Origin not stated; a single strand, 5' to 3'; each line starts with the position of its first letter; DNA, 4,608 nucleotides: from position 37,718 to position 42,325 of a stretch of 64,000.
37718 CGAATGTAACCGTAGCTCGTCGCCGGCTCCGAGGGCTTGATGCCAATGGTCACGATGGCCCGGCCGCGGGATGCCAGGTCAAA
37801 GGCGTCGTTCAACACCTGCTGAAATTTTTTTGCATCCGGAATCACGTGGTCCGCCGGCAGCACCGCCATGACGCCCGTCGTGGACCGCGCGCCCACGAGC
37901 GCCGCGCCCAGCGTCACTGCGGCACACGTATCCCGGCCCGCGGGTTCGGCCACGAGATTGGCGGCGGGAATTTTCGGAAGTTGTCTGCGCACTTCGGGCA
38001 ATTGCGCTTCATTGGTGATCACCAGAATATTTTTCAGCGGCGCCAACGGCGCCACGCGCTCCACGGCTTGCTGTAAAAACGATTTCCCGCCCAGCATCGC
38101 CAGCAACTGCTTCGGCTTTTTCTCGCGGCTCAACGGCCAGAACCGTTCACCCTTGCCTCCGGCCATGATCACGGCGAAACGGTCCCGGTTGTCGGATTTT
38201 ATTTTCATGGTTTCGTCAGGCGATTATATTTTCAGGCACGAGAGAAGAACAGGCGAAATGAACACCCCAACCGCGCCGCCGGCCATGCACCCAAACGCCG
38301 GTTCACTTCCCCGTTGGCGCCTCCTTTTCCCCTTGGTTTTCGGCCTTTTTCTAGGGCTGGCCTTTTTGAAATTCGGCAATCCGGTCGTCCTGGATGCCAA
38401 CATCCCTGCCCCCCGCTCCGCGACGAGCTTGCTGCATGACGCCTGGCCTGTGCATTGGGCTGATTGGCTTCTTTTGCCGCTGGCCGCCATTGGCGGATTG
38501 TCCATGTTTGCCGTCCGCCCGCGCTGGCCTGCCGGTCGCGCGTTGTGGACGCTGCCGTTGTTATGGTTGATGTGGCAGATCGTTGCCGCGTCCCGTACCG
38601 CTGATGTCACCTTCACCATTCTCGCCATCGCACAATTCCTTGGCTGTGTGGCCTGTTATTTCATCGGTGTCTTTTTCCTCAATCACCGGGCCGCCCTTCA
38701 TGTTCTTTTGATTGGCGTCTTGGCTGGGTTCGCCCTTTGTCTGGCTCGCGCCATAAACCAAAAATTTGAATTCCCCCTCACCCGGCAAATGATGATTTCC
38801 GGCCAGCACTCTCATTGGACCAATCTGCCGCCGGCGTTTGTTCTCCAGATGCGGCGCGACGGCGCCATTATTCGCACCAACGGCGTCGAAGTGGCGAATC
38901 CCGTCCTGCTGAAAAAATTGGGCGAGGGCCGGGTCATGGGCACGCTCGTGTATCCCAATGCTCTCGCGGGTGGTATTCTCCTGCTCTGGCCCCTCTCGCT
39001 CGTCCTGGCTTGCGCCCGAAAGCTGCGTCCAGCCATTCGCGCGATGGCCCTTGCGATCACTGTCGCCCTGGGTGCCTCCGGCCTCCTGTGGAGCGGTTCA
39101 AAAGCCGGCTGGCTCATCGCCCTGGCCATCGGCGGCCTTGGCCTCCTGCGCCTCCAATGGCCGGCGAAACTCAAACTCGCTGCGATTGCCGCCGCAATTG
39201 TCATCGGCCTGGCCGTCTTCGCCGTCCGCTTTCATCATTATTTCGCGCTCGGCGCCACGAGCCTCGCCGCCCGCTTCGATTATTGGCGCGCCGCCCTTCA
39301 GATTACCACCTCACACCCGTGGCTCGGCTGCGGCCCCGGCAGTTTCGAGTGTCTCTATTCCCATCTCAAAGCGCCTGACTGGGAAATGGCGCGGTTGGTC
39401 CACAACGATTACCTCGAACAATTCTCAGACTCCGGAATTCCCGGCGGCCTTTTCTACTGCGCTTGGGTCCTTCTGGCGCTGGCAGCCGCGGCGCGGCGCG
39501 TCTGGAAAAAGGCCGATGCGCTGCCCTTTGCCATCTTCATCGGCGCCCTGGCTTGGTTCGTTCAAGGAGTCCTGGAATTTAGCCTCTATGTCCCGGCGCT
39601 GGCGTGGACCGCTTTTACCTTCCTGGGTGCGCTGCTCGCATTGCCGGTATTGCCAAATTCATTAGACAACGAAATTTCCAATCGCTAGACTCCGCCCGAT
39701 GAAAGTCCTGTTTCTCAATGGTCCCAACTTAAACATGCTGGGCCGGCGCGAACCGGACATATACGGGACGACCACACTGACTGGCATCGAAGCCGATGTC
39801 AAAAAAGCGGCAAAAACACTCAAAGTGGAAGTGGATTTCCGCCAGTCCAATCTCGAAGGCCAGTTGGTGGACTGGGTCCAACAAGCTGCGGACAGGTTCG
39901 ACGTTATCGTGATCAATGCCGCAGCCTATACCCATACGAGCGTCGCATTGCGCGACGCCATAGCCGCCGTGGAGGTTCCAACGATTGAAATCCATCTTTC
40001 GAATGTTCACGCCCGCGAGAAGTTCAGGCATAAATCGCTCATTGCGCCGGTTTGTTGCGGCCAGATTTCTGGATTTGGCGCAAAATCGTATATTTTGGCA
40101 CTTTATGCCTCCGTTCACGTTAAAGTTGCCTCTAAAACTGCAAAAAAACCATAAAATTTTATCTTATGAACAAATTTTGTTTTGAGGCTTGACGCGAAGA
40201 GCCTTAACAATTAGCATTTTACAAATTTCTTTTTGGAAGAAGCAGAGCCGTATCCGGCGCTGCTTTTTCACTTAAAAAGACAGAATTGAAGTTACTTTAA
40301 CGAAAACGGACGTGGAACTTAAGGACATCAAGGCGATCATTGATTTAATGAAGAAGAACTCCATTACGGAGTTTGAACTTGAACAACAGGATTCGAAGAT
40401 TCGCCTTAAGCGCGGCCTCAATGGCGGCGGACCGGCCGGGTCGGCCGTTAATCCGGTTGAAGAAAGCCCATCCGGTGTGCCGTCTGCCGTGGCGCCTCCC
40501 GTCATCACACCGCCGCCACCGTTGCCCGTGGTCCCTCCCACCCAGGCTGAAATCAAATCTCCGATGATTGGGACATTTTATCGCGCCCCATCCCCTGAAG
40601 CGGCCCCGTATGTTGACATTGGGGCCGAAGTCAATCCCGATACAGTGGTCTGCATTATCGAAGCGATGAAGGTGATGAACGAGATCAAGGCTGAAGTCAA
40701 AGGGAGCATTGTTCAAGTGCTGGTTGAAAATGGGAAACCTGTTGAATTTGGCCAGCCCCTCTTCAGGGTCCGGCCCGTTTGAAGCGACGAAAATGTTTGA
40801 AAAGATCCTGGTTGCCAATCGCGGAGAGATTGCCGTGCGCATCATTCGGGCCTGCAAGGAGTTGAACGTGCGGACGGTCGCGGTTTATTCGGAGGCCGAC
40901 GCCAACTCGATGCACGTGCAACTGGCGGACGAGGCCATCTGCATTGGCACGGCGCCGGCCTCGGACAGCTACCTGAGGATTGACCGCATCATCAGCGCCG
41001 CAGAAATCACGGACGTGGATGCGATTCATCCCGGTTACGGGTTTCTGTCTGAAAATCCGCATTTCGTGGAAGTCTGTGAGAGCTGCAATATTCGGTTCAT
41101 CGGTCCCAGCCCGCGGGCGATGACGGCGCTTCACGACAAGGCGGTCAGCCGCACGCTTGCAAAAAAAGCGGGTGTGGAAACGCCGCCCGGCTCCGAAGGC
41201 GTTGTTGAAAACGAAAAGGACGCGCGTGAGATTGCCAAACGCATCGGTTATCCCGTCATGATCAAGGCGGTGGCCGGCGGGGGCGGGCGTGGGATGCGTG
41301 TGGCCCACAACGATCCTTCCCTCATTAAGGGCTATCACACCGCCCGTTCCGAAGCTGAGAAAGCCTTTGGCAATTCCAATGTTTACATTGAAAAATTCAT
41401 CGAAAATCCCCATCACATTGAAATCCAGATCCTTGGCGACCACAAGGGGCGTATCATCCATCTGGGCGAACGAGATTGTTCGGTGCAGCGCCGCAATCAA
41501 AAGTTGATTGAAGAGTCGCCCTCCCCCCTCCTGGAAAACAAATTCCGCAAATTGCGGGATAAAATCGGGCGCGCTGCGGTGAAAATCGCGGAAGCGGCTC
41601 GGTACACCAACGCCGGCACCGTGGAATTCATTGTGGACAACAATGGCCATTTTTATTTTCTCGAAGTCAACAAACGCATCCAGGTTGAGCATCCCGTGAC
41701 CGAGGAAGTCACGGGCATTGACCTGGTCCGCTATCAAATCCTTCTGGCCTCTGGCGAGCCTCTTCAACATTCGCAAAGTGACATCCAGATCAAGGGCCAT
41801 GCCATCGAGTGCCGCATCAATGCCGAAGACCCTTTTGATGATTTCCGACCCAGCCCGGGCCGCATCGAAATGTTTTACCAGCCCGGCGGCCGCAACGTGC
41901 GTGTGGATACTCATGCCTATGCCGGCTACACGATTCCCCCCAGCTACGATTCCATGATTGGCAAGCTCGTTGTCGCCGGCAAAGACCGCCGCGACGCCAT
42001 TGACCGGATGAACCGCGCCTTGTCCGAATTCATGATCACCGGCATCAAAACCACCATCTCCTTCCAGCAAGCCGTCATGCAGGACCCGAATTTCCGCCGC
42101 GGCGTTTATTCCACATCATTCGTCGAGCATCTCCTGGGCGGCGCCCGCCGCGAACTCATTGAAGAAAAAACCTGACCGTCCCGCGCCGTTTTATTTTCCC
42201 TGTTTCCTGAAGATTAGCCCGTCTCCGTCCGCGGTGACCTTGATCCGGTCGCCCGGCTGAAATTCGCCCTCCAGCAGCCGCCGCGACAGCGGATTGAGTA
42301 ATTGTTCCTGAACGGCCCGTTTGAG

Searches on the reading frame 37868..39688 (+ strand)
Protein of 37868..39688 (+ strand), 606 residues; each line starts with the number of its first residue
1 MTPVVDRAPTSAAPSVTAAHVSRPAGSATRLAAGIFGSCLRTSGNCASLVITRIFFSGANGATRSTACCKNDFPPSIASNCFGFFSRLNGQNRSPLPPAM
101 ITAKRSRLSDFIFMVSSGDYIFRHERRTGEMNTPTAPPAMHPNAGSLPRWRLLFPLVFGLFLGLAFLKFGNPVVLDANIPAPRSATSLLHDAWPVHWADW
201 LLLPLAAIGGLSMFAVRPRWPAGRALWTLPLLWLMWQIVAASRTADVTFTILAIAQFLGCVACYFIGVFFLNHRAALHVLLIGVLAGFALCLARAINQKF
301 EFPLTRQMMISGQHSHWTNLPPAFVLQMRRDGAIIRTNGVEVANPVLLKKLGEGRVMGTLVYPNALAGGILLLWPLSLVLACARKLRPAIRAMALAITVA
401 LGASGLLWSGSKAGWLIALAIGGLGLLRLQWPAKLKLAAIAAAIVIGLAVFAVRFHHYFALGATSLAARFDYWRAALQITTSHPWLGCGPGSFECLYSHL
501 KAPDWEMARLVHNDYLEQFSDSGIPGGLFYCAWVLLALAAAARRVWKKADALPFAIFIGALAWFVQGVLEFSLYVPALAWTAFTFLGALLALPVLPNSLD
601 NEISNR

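Call 17: search_protein_families(library=pfam, proteins=[window:37868-39688:+], max_evalue=0.001)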
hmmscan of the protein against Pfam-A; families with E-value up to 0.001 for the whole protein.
window:37868-39688:+ (606 aa): 1 family
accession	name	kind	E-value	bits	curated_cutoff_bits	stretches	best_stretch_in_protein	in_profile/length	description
PF04932.20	Wzy_C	-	7.5e-16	58.7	31.7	1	398-531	2-149/149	O-Antigen ligase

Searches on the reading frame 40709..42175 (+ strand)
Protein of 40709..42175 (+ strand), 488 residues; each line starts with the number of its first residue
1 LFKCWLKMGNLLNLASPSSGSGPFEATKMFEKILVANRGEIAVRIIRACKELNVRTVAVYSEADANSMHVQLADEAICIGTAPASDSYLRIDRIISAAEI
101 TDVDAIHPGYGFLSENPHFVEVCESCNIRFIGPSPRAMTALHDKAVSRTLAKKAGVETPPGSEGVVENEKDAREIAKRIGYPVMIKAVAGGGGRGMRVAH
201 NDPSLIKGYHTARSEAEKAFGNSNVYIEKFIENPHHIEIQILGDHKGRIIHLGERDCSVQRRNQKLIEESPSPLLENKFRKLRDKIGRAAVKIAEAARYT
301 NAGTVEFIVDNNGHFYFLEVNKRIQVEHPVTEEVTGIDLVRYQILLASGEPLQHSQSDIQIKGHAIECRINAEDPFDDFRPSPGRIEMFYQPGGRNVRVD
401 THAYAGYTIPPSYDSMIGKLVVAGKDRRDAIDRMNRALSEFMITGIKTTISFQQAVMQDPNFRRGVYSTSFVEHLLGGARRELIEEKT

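Call 74: search_protein_families(library=pfam, proteins=[window:40709-42175:+], max_evalue=0.00001)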
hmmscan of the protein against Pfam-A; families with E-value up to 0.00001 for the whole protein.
window:40709-42175:+ (488 aa): 5 families
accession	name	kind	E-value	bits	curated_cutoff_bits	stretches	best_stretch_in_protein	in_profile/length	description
PF02786.22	CPSase_L_D2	-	3.6e-74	249.3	19.8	1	143-354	1-210/211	Carbamoyl-phosphate synthase L chain, ATP binding domain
PF00289.28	Biotin_carb_N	-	8.8e-48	161.8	25.5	1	29-138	1-110/110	Biotin carboxylase, N-terminal domain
PF02785.25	Biotin_carb_C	-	6.8e-41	139.2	32.4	1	367-473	1-107/108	Biotin carboxylase C-terminal domain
PF07478.18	Dala_Dala_lig_C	-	3.3e-10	40.2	24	1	168-321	23-173/204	D-ala D-ala ligase C-terminus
PF02222.28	ATP-grasp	-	9.8e-07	29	27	1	151-321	3-160/179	ATP-grasp domain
